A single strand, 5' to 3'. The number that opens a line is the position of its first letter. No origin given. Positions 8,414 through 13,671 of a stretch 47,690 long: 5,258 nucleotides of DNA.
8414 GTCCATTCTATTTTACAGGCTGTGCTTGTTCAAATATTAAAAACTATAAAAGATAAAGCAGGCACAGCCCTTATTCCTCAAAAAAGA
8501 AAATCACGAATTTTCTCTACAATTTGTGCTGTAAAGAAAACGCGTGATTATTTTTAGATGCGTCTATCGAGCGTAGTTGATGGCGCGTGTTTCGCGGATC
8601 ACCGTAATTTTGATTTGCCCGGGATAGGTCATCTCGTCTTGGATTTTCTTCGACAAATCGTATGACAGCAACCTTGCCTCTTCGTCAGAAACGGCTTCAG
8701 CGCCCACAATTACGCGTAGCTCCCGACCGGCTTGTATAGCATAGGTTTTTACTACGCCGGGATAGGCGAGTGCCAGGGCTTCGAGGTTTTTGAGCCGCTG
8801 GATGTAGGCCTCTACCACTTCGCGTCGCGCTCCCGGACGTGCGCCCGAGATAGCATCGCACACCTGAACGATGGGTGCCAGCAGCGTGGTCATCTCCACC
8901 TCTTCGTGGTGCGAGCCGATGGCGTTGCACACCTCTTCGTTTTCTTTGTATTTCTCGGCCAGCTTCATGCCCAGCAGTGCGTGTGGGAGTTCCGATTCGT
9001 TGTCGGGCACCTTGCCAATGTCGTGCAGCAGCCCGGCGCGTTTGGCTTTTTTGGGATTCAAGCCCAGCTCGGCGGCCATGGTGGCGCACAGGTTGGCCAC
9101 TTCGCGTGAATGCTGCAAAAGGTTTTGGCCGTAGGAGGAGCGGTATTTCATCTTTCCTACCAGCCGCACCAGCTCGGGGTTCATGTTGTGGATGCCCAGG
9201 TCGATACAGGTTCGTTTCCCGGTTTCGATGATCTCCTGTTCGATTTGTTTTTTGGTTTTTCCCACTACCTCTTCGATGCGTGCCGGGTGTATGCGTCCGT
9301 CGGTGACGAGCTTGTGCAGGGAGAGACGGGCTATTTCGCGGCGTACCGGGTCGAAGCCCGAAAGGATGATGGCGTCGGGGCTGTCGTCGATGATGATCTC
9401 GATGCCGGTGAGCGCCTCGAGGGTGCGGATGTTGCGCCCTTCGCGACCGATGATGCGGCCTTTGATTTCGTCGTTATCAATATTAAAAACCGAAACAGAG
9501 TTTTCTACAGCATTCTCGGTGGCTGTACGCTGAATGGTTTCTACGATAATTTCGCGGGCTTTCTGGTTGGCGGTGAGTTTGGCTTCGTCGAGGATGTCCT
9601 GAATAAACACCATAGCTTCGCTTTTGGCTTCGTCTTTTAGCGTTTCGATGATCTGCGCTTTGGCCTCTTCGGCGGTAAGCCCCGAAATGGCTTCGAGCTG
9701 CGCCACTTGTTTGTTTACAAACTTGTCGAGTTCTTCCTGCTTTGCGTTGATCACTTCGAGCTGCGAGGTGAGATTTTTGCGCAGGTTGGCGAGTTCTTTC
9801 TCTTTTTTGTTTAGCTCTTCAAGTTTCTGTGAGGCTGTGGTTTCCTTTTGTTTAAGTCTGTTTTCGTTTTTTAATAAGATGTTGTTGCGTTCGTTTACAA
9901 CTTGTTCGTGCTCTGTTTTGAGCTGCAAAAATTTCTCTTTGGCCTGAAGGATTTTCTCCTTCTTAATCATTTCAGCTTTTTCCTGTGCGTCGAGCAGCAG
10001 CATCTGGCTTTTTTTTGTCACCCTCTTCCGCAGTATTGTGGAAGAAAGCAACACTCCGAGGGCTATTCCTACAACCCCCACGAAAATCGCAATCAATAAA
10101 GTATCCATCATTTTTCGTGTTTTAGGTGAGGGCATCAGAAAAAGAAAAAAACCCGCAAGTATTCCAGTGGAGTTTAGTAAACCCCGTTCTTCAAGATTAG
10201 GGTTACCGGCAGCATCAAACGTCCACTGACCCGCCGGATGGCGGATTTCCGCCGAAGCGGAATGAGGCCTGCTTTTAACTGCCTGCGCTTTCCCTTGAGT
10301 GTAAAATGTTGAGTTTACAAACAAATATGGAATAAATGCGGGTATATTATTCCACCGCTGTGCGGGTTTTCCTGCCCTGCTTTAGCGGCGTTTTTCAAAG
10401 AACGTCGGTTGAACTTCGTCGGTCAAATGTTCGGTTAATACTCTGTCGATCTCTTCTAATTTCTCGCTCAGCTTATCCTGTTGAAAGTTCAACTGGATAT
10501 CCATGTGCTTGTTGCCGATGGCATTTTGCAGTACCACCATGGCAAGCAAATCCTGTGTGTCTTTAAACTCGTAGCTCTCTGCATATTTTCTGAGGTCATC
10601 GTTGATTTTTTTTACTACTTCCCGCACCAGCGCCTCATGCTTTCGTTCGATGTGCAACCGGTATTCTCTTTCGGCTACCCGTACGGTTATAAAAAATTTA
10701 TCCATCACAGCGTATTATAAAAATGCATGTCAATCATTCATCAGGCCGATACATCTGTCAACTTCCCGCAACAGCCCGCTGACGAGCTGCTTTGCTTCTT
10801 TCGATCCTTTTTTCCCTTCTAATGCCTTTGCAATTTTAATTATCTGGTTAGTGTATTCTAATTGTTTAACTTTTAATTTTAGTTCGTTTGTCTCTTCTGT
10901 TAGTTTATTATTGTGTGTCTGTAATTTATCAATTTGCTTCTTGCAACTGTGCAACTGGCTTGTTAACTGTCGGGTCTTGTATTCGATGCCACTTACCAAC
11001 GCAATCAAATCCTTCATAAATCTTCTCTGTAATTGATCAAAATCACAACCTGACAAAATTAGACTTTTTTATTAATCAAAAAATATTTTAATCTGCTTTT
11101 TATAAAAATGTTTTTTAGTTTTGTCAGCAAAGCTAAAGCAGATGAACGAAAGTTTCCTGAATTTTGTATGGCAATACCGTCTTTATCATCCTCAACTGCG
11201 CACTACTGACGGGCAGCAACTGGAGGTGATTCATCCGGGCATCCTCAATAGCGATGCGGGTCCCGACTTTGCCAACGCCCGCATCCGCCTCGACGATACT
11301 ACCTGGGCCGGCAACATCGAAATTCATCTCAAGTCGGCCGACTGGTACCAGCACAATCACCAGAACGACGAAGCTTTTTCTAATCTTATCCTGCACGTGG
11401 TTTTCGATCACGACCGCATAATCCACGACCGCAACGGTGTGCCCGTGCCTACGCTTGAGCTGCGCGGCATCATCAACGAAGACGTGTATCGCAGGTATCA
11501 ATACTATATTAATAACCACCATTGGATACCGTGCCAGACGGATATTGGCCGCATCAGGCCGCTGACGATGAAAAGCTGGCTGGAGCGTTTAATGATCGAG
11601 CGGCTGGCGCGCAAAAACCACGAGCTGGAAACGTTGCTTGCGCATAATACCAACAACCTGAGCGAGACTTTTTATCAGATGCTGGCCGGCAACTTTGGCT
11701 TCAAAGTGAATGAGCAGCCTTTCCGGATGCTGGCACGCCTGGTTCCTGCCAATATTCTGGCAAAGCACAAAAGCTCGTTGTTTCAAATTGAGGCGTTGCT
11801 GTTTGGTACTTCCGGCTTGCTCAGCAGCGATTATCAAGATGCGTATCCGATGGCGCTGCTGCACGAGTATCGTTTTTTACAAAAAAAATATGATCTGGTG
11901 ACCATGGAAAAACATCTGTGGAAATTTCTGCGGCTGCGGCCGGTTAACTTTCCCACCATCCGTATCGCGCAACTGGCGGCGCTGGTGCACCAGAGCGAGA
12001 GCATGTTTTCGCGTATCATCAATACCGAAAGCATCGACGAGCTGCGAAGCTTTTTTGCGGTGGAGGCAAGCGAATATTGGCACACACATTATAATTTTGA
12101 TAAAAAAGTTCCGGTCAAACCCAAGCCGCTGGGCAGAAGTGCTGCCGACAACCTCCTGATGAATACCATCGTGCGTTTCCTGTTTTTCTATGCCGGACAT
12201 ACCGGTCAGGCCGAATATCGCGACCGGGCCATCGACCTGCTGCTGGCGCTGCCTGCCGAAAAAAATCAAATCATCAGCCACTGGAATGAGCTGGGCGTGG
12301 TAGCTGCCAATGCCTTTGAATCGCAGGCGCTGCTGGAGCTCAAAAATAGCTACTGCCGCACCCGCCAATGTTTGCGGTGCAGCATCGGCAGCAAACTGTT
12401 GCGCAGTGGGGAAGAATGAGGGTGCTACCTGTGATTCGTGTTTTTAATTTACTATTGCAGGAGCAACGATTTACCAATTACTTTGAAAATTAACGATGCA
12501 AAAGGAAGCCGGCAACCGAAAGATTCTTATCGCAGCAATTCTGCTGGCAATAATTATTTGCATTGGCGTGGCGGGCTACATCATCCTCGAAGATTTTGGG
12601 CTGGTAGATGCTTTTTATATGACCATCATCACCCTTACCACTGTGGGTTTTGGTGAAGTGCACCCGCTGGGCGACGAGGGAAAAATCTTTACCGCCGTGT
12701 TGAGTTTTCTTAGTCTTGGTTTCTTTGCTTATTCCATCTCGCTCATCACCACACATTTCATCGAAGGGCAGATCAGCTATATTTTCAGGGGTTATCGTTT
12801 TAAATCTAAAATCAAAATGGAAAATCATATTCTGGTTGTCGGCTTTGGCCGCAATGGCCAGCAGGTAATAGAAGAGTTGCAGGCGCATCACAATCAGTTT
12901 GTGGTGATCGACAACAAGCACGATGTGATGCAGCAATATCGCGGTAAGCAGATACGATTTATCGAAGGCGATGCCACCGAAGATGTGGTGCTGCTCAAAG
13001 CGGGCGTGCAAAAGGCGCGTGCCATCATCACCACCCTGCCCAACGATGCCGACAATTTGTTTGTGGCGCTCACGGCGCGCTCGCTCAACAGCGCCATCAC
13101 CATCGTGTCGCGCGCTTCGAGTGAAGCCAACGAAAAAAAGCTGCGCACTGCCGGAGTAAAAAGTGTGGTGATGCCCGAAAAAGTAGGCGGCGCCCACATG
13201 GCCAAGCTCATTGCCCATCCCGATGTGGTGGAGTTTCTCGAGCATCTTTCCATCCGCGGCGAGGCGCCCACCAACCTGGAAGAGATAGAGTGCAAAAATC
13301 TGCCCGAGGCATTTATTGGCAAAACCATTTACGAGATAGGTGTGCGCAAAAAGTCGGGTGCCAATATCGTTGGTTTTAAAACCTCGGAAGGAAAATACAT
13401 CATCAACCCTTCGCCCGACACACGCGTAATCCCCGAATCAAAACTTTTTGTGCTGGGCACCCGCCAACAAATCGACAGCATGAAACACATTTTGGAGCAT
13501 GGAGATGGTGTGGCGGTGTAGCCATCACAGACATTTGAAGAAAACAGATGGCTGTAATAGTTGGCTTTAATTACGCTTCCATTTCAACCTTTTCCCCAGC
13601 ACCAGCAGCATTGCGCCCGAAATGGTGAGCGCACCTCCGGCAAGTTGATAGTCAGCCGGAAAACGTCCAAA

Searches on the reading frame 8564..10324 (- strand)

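Call 6: search_protein_families(library=pfam, proteins=[window:8564-10324:-], max_evalue=0.001)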
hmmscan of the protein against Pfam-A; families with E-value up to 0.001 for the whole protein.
window:8564-10324:- (586 aa): 5 families
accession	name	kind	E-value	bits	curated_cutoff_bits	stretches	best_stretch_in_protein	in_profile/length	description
PF12072.13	RNase_Y_N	-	1.8e-40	139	32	1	76-270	3-200/201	RNase Y N-terminal region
PF01966.28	HD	-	4.2e-21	75.8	22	1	403-493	2-114/116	HD domain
PF08668.18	HDOD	-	8.9e-07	29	22.9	1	400-439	93-133/196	HDOD domain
PF00013.35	KH_1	-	1.3e-06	28.5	21.5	1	281-333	5-61/66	KH domain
PF13487.12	HD_5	-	0.00077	19.7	27.2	0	400-447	12-64/170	HD domain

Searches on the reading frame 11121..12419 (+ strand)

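Call 6: search_protein_families(library=pfam, proteins=[window:11121-12419:+], max_evalue=0.001)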
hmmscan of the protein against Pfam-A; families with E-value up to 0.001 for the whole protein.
window:11121-12419:+ (432 aa): 1 family
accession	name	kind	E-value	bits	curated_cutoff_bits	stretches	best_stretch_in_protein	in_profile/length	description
PF11013.13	DUF2851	-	1.5e-143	478.8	25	1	10-383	1-375/375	Protein of unknown function (DUF2851)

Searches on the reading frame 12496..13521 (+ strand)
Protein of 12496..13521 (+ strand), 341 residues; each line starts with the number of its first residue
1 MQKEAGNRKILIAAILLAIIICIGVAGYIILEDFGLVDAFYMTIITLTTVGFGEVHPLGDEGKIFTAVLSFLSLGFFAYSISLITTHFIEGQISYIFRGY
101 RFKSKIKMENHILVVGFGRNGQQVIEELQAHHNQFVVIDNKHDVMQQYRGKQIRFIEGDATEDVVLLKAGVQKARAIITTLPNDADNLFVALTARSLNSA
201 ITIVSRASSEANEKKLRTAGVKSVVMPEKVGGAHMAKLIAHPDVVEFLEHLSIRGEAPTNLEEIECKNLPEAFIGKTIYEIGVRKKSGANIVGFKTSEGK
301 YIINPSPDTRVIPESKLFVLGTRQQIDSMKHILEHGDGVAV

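Call 6: search_protein_families(library=pfam, proteins=[window:12496-13521:+], max_evalue=0.001)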
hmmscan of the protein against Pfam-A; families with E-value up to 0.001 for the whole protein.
window:12496-13521:+ (341 aa): 6 families
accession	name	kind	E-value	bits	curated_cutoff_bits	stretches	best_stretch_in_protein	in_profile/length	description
PF02254.24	TrkA_N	-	4.2e-34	117.8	23.8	1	112-227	1-116/116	TrkA-N domain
PF07885.22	Ion_trans_2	-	3.2e-14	53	22.5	1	16-87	2-76/79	Ion channel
PF02080.26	TrkA_C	-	1.6e-11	44.3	27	1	272-333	11-70/71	TrkA-C domain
PF03435.24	Sacchrp_dh_NADP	-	2e-05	25.3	25.1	1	112-189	1-84/129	Saccharopine dehydrogenase NADP binding domain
PF00520.37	Ion_trans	-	0.00027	20.7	25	1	36-89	174-234/241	Ion transport protein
PF22614.2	Slo-like_RCK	-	0.00055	20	24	0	107-178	1-83/119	Calcium-activated potassium channel slowpoke-like RCK domain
